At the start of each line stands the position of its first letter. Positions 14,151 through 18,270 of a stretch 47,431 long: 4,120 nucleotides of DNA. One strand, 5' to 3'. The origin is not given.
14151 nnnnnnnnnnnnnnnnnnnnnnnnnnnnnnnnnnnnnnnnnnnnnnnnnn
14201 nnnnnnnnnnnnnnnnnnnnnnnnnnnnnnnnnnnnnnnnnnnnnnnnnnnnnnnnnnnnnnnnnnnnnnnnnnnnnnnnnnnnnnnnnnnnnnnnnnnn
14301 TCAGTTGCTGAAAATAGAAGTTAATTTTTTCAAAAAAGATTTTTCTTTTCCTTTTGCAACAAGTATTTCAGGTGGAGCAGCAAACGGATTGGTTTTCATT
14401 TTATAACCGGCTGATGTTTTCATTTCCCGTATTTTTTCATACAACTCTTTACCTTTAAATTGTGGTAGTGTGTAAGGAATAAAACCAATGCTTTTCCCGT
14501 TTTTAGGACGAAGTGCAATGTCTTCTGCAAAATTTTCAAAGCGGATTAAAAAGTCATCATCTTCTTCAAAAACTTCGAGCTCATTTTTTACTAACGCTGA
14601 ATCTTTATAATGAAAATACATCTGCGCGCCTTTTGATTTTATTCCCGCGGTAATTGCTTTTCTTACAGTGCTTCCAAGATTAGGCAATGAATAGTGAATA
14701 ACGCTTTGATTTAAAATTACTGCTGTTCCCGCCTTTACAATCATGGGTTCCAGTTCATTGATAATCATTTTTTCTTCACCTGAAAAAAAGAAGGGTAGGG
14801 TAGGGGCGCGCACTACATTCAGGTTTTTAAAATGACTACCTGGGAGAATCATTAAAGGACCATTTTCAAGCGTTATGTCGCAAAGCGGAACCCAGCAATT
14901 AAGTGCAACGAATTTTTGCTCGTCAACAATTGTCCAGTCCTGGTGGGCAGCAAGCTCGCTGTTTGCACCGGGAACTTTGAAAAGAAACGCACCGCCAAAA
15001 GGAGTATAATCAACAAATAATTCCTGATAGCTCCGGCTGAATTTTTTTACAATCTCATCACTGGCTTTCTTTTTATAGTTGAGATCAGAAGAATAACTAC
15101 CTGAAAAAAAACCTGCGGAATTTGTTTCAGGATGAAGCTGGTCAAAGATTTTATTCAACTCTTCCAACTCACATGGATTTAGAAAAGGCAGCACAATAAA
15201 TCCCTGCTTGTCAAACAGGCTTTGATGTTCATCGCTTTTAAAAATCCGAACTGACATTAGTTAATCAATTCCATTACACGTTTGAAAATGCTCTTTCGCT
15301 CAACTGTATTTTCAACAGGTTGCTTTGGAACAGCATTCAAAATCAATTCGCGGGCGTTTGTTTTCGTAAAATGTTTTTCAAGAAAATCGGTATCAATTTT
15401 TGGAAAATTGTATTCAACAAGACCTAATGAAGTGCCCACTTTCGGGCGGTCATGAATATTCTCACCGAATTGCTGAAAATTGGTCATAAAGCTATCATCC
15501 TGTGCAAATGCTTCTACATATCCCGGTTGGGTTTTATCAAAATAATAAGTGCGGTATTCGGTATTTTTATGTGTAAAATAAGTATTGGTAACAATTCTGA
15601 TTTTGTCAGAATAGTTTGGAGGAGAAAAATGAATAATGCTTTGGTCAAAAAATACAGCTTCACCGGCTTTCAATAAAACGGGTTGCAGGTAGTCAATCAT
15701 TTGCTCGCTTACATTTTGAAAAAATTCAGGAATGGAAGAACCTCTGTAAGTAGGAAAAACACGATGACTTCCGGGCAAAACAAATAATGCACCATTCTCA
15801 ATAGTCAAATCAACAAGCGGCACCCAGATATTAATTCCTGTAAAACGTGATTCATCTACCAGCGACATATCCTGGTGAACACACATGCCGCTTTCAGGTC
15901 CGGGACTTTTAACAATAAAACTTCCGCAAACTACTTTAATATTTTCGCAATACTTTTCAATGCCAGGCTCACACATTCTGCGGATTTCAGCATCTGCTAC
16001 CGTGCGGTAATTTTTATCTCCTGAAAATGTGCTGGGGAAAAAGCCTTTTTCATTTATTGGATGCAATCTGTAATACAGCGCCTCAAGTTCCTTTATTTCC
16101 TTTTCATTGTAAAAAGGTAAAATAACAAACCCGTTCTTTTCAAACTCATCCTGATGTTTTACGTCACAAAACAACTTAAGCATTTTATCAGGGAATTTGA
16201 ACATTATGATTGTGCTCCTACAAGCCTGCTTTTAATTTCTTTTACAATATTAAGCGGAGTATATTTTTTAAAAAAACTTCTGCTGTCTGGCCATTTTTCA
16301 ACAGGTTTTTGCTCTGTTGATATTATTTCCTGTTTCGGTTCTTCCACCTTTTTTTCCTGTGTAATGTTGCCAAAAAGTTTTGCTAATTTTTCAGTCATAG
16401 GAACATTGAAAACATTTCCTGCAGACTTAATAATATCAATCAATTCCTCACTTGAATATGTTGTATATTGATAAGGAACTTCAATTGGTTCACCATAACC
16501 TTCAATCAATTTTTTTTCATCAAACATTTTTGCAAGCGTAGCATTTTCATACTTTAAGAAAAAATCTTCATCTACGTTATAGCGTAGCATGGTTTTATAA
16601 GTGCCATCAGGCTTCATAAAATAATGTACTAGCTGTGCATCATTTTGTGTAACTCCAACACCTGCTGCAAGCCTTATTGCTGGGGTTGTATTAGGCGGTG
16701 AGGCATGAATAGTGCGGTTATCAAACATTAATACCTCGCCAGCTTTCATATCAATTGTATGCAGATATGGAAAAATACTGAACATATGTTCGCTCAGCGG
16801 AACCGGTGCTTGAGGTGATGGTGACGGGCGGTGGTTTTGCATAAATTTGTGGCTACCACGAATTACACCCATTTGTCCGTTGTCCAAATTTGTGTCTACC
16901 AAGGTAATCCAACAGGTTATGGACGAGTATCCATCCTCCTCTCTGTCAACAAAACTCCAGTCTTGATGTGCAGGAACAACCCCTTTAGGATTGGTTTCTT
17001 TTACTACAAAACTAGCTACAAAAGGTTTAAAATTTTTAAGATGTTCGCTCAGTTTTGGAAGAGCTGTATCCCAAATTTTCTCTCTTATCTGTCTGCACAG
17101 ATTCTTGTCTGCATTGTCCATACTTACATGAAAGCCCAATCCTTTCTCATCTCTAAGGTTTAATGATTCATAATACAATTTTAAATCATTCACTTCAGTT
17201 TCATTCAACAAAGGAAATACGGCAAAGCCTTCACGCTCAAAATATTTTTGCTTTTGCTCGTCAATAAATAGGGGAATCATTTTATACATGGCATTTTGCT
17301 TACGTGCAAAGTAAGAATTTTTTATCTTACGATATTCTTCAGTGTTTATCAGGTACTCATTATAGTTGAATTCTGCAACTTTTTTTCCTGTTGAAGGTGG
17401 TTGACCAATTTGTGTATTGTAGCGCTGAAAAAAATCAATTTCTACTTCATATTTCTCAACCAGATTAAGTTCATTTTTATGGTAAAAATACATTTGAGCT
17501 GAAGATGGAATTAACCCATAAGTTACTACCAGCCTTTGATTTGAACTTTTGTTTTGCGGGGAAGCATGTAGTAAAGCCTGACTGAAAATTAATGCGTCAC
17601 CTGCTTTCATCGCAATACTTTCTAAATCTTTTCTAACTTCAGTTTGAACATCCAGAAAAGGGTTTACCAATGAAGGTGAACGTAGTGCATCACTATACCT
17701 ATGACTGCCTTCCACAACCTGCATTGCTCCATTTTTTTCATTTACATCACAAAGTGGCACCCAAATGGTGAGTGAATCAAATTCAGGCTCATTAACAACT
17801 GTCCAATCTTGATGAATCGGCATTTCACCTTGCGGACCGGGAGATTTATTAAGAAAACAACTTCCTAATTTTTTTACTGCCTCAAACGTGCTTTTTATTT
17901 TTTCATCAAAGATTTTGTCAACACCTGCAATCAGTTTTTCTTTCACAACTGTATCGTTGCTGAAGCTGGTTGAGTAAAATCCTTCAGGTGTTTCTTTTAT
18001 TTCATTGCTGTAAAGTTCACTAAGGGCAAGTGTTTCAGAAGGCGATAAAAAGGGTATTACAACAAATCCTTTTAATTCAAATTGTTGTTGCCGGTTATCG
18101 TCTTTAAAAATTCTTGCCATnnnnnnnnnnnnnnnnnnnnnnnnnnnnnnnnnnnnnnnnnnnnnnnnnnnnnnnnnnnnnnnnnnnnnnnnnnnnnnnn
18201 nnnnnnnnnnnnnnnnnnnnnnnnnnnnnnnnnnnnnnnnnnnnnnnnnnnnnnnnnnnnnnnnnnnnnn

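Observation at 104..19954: Envelope locus with eight PhyH dioxygenase domains plus radical SAM, AspH/LpxO hydroxylase, DprE1-like oxidase, sulfotransferase and an ABC exporter: candidate undescribed oxidative tailoring pathway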

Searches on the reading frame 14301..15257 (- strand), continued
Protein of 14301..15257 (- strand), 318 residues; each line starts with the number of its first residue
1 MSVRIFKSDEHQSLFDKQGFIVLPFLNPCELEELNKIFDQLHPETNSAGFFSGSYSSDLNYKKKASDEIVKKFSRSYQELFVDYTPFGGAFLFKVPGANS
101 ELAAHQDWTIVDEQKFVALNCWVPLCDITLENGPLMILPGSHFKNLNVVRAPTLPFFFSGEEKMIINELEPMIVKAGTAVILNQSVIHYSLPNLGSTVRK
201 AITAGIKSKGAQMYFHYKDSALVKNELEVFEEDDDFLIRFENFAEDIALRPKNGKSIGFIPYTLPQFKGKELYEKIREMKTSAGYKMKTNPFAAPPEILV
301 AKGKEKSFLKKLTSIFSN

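Call 71: search_protein_families(library=ncbifam, proteins=[L022:11718-12689:+, L017:4350-5228:-, L016:2843-3826:+, L022:3757-4341:+, L017:5299-6273:+, L021:2394-3308:+, L016:1404-2531:-], max_evalue=0.00001)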
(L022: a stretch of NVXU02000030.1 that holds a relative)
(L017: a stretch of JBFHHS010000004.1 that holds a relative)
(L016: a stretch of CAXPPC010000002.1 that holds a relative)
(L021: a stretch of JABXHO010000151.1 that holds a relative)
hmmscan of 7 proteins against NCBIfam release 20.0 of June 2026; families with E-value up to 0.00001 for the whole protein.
L022:11718-12689:+ (323 aa): 20 families
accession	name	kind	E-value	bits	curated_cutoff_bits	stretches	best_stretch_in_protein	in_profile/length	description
NF040703.1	cyclopro_CfaB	exception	3e-17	62.5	650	1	78-192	148-261/393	C17 cyclopropane fatty acid synthase CfaB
NF043040.1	corrin_prot_MT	hypoth_equivalog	5.8e-17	61.8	180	1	62-207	15-160/216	corrinoid protein-associated methyltransferase CpaM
NF041675.1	sarc_dimgly_tmase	equivalog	1.6e-15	57.8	550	1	90-226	67-205/278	sarcosine/dimethylglycine N-methyltransferase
NF008686.0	PRK11705.1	equivalog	6.6e-14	51.7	400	1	77-195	155-266/383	cyclopropane fatty acyl phospholipid synthase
TIGR01983.1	UbiG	equivalog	3.8e-12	46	102.95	1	89-195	49-152/228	bifunctional 2-polyprenyl-6-hydroxyphenol methylase/3-demethylubiquinol 3-O-methyltransferase UbiG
NF053839.1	CPFASynBruc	equivalog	9.5e-12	44.6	600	1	87-194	172-276/410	cyclopropane fatty acid synthase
NF045667.1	MTase_DVU1556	equivalog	2.5e-11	43.5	155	1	78-206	11-131/213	DVU_1556 family methyltransferase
TIGR02021.1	BchM-ChlM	equivalog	2e-09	37.2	158.9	1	70-163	37-128/218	magnesium protoporphyrin IX methyltransferase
NF001240.0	PRK00216.1-1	equivalog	3.9e-09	35.9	378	1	80-197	54-171/251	bifunctional demethylmenaquinone methyltransferase/2-methoxy-6-polyprenyl-1,4-benzoquinol methylase UbiE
NF008264.0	PRK11036.1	equivalog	4.3e-09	36.2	366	1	62-194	18-147/261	tRNA uridine 5-oxyacetic acid(34) methyltransferase CmoM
NF041536.1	ArsM_DUF2284_UU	exception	5.6e-09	34.8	575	1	88-211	75-197/459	arsenite methyltransferase/DUF2284 domain selenoprotein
NF041537.1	ArsM_AhpD_UU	exception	2.9e-08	32.9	510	1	88-244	75-225/345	arsenite methyltransferase/AhpD domain selenoprotein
TIGR01934.1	MenG_MenH_UbiE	subfamily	1.2e-07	31.3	158.35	1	82-203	32-150/223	ubiquinone/menaquinone biosynthesis methyltransferase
NF040539.1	AST_met_ArsM_2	exception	3.8e-07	30.2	240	1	42-252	13-214/262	putative arsinothricin biosynthesis methyltransferase ArsM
NF047649.1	MTase_UXPK_star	exception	4.1e-07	29.3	460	1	89-210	77-197/283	methyltransferase/UXPK-star double selenoprotein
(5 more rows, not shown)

L017:4350-5228:- (292 aa): 0 families

L016:2843-3826:+ (327 aa): 12 families
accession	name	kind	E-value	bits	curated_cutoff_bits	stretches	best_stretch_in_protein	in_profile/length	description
NF006829.0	PRK09352.1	subfamily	1.3e-71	241.2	249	1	7-314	3-320/322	beta-ketoacyl-ACP synthase 3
TIGR00747.1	fabH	subfamily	1.8e-65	221.2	292.1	1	9-313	3-320/322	beta-ketoacyl-ACP synthase III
NF009519.0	PRK12880.1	equivalog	4.5e-51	174.2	436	2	9-199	8-201/353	beta-ketoacyl-ACP synthase III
NF005541.0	PRK07204.1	equivalog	7.9e-39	133.9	402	1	7-313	3-327/329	beta-ketoacyl-ACP synthase III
NF004623.0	PRK05963.1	equivalog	1e-37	130.2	437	1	9-313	6-326/328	beta-ketoacyl-ACP synthase III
NF006720.0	PRK09258.1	equivalog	1.3e-28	100.3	285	2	36-145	40-150/338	3-oxoacyl-ACP synthase III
NF005703.0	PRK07515.1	equivalog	3.9e-25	88.5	304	1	45-314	85-371/373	beta-ketoacyl-ACP synthase III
NF005308.0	PRK06840.1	equivalog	7.2e-19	68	315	1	7-205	3-206/339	3-oxoacyl-ACP synthase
NF003274.0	PRK04262.1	equivalog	3.9e-16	59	244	1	14-306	8-301/347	hydroxymethylglutaryl-CoA synthase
TIGR01835.1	HMG-CoA-S_prok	equivalog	1.5e-08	33.9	360.35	1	44-186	34-172/382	hydroxymethylglutaryl-CoA synthase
NF042429.2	DHPHCoAsyn_DpgA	equivalog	1.4e-06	27.5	425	1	22-148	37-162/350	3,5-dihydroxyphenylacetyl-CoA synthase DpgA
TIGR00748.1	HMG_CoA_syn_Arc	equivalog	2.3e-06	27.1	353.35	1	13-305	6-299/345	hydroxymethylglutaryl-CoA synthase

L022:3757-4341:+ (194 aa): 1 family
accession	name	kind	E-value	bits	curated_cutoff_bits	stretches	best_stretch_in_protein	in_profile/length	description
TIGR03585.1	PseH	equivalog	1.1e-18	67.8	93.1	1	9-150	2-143/156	UDP-4-amino-4,6-dideoxy-N-acetyl-beta-L-altrosamine N-acetyltransferase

L017:5299-6273:+ (324 aa): 11 families
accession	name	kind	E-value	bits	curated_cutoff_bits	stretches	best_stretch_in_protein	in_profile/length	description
NF007482.0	PRK10073.1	equivalog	1.4e-16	60.4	423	1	11-110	2-103/334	glycosyltransferase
NF047683.1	TeichurnBiosyTuaG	equivalog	8.1e-16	58.4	400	1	12-119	3-113/252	teichuronic acid biosynthesis protein TuaG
TIGR03937.1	PgaC_IcaA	equivalog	1.3e-13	50.7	422.3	1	9-102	39-135/407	poly-beta-1,6-N-acetyl-D-glucosamine synthase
TIGR03111.1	glyc2_xrt_Gpos1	hypoth_equivalog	5.8e-12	45.1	363.95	1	11-129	45-168/439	TIGR03111 family XrtG-associated glycosyltransferase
NF053739.1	GlytfEpsEBac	equivalog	2.9e-11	42.8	450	1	15-138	1-128/265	glycosyltransferase EpsE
TIGR04009.1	wcaE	equivalog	3e-11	43.1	369.2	1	17-109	3-99/248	colanic acid biosynthesis glycosyltransferase WcaE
NF050050.1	ProtGlycPglI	equivalog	3.7e-09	36.4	500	1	15-114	2-105/306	GalNAc(5)-diNAcBac-PP-undecaprenol beta-1,3-glucosyltransferase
TIGR04283.1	glyco_like_mftF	equivalog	5.5e-08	32.7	182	1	17-205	1-176/221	TIGR04283 family arsenosugar biosynthesis glycosyltransferase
NF038302.1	EPS_HpsE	equivalog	7e-06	25.2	300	1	17-104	3-98/307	hormogonium polysaccharide biosynthesis glycosyltransferase HpsE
NF038299.1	EPS_HpsN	equivalog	7.7e-06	25.1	425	0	15-125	1-114/317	hormogonium polysaccharide biosynthesis glycosyltransferase HpsN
NF007986.1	PRK10714.1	equivalog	8e-06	25.1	529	1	13-122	4-120/316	undecaprenyl-phosphate 4-deoxy-4-formamido-L-arabinose transferase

L021:2394-3308:+ (304 aa): 8 families
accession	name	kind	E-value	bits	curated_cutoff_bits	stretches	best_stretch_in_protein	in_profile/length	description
NF007986.1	PRK10714.1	equivalog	2.9e-41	141.5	529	1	6-301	8-309/316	undecaprenyl-phosphate 4-deoxy-4-formamido-L-arabinose transferase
NF047588.1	GlcsyltransPgfSStrep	equivalog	2.2e-31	109.3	500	1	6-301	3-303/308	glycosyltransferase PgfS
NF041875.1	EPS_EpsD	equivalog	1.5e-11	44.3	370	1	7-124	2-115/325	exopolysaccharide biosynthesis glycosyltransferase EpsD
NF047683.1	TeichurnBiosyTuaG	equivalog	4.2e-07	29.9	400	1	6-127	8-125/252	teichuronic acid biosynthesis protein TuaG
TIGR03937.1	PgaC_IcaA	equivalog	5e-07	29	422.3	1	6-102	47-139/407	poly-beta-1,6-N-acetyl-D-glucosamine synthase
NF007482.0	PRK10073.1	equivalog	1.7e-06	27.3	423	1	5-121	7-118/334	glycosyltransferase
NF038302.1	EPS_HpsE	equivalog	2.7e-06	26.6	300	1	5-123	2-121/307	hormogonium polysaccharide biosynthesis glycosyltransferase HpsE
NF050050.1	ProtGlycPglI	equivalog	6.5e-06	25.7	500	0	6-116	4-111/306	GalNAc(5)-diNAcBac-PP-undecaprenol beta-1,3-glucosyltransferase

L016:1404-2531:- (375 aa): 11 families
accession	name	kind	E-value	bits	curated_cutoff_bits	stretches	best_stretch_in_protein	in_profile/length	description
NF008687.0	PRK11706.1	equivalog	1.2e-140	468.5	375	1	1-373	1-374/375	dTDP-4-amino-4,6-dideoxygalactose transaminase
TIGR02379.1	ECA_wecE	subfamily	6.7e-124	413.5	434.85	1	1-373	1-375/376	dTDP-4-amino-4,6-dideoxy-D-glucose transaminase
TIGR03588.1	PseC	equivalog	2.5e-62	211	423.5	1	1-371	1-378/380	UDP-4-amino-4,6-dideoxy-N-acetyl-beta-L-altrosamine transaminase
NF008658.2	PRK11658.1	equivalog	5.9e-54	183.2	631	1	2-371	5-375/379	UDP-4-amino-4-deoxy-L-arabinose aminotransferase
TIGR04181.1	NHT_00031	hypoth_equivalog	7.7e-51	173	420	1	2-352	1-357/359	LegC family aminotransferase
TIGR04427.1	PLP_DesI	equivalog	2.6e-40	138.8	650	1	17-369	38-379/390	dTDP-4-dehydro-6-deoxyglucose aminotransferase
NF011936.0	PRK15407.1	equivalog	8.7e-35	120.2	423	2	35-200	69-242/440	lipopolysaccharide biosynthesis protein RfbH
NF005816.0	PRK07682.1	equivalog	1.9e-07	30.1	620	1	48-153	92-203/390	aminotransferase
NF005744.0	PRK07568.1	subfamily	9.5e-07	27.9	389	1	36-155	78-204/398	pyridoxal phosphate-dependent aminotransferase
NF041364.1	GntC_guanitoxin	equivalog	4.1e-06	25.9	415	1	22-153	32-174/356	guanitoxin biosynthesis PLP-dependent (S)-gamma-hydroxy-L-arginine cyclodehydratase GntC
TIGR01977.1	am_tr_V_EF2568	hypoth_equivalog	8.5e-06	25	377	0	47-194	63-214/376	cysteine desulfurase family protein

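Call 102: search_protein_representatives(alignment_id=A5)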
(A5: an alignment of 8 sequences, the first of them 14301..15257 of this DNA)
Query: 8 sequences, 289 profile positions. Proteins with E-value up to 0.001 (for the whole library): 12408; up to 1e-10: 3794; up to 1e-30: 2085. The best 150 are listed.
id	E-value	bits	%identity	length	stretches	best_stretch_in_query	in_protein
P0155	2.1e-242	818.1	-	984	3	4-281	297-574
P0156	1.1e-173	592.5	-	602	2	2-276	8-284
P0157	4.8e-171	583.9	-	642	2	2-288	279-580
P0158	3.0e-168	574.7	-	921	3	3-269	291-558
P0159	4.9e-167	570.7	-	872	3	3-270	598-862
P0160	7.1e-166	566.9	-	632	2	5-276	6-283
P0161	1.0e-160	550.0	-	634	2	4-282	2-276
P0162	8.2e-159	543.8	-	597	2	3-274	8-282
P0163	3.8e-156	535.0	-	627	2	3-278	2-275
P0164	9.2e-155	530.5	-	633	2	2-287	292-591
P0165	3.2e-153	525.4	-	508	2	4-278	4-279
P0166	3.8e-152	521.9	-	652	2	2-288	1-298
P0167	9.4e-152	520.6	-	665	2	3-270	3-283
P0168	4.9e-150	514.9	-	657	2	3-279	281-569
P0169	3.9e-148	508.7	-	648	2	2-273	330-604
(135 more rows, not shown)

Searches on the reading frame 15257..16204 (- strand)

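Call 4: search_protein_families(library=pfam, proteins=[window:15257-16204:-], max_evalue=0.01)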
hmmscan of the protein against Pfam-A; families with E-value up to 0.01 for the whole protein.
window:15257-16204:- (315 aa): 1 family
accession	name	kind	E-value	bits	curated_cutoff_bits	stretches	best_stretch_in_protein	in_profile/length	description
PF05721.19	PhyH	-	3.6e-22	80.1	22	1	36-204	17-212/213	Phytanoyl-CoA dioxygenase (PhyH)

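Call 28: search_protein_families(library=ncbifam, proteins=[window:15257-16204:-], max_evalue=0.001)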
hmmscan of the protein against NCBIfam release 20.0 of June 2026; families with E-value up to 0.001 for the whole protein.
window:15257-16204:- (315 aa): 3 families
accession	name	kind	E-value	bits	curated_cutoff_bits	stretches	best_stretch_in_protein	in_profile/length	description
TIGR04324.1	SpoChoClust_2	subfamily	7.4e-08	32.3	150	1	105-219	109-221/248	sporadic carbohydrate cluster 2OG-Fe(II) oxygenase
NF052437.1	MPhHdxlPhnYGIM8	equivalog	1.5e-07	31.1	500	1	99-226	107-231/260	methylphosphonate hydroxylase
TIGR01762.1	chlorin-enz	subfamily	2.2e-05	23.9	226.3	0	17-149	7-159/288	chlorinating enzyme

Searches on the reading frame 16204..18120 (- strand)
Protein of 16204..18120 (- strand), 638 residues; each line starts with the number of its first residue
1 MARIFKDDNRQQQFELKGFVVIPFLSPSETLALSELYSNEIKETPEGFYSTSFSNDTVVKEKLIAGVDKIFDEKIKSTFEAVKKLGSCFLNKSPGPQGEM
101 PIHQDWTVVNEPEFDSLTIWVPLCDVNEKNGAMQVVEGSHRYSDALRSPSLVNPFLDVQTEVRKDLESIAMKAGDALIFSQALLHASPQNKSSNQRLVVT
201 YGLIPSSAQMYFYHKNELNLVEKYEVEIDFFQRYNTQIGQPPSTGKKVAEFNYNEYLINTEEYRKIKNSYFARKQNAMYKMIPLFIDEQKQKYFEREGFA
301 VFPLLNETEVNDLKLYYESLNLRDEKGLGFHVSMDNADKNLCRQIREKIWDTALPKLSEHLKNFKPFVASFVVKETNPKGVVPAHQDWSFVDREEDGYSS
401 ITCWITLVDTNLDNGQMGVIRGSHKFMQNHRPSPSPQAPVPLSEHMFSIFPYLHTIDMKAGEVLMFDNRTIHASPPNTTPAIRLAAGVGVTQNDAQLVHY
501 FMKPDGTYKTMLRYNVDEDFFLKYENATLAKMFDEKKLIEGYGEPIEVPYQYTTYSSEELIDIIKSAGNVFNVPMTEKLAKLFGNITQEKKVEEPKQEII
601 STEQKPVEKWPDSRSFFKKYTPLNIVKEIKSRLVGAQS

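Call 4: search_protein_families(library=pfam, proteins=[window:16204-18120:-], max_evalue=0.01)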
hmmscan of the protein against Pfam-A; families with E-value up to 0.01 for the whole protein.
window:16204-18120:- (638 aa): 3 families
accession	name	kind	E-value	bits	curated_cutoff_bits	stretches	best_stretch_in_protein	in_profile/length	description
PF05721.19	PhyH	-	2e-44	152.9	22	2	67-196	71-211/213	Phytanoyl-CoA dioxygenase (PhyH)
PF13640.12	2OG-FeII_Oxy_3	-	2.4e-05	25.6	27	0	95-200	7-94/98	2OG-Fe(II) oxygenase superfamily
PF13759.12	2OG-FeII_Oxy_5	-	6.1e-05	23.8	27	0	164-199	63-98/101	Putative 2OG-Fe(II) oxygenase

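Call 6: search_protein_families(library=ncbifam, proteins=[window:16204-18120:-], max_evalue=0.01)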
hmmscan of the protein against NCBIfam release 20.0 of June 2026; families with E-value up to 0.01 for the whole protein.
window:16204-18120:- (638 aa): 7 families
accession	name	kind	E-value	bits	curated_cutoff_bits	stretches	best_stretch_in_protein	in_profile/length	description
TIGR01762.1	chlorin-enz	subfamily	1.4e-13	50.9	226.3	0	394-428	127-161/288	chlorinating enzyme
TIGR04324.1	SpoChoClust_2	subfamily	5.7e-10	39.2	150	1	100-198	111-207/248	sporadic carbohydrate cluster 2OG-Fe(II) oxygenase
NF045813.1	DxPntBtaHylase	equivalog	2.2e-09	37.1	550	1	99-192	133-233/285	1-deoxypentalenic acid 11-beta-hydroxylase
NF052437.1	MPhHdxlPhnYGIM8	equivalog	2.4e-09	37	500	1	162-201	172-213/260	methylphosphonate hydroxylase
TIGR02408.1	ectoine_ThpD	equivalog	6.7e-06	25.6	336.5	0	400-483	145-240/277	ectoine hydroxylase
NF045668.1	pterin_aldehy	equivalog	0.0058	14.7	1100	1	463-576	680-791/905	molybdopterin-dependent aldehyde oxidoreductase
TIGR04436.1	SpoChoClust_3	subfamily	0.0063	15.7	200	0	122-216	124-215/300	putative 2OG-Fe(II) oxygenase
